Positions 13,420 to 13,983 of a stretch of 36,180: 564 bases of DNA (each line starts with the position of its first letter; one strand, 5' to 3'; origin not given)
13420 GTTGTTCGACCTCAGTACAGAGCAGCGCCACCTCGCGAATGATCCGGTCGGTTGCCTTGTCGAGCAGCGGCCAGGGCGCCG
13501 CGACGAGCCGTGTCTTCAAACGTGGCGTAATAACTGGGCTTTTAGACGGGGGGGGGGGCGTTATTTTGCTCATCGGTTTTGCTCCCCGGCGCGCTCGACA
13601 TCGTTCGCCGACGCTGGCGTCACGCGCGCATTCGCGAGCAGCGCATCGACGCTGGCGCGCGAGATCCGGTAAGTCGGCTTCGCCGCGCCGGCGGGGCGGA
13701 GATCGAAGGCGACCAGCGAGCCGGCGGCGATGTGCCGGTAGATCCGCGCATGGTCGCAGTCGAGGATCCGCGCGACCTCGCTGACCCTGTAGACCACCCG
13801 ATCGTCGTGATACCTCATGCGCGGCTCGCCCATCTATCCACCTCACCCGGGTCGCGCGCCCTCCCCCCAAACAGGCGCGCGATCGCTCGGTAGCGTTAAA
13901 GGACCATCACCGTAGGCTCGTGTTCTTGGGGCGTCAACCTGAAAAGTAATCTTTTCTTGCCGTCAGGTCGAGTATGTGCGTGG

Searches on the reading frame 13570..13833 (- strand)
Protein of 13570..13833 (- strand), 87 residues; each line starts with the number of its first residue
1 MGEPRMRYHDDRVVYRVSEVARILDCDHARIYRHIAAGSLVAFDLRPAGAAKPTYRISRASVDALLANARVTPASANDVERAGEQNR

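Call 70: search_protein_families(library=pfam, proteins=[window:13570-13833:-], max_evalue=0.01)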
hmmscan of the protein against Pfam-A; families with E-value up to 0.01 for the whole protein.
window:13570-13833:- (87 aa): 1 family
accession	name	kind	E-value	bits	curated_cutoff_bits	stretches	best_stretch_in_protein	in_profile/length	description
PF12728.13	HTH_17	-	3.9e-08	33.9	27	1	14-69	1-50/51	Helix-turn-helix domain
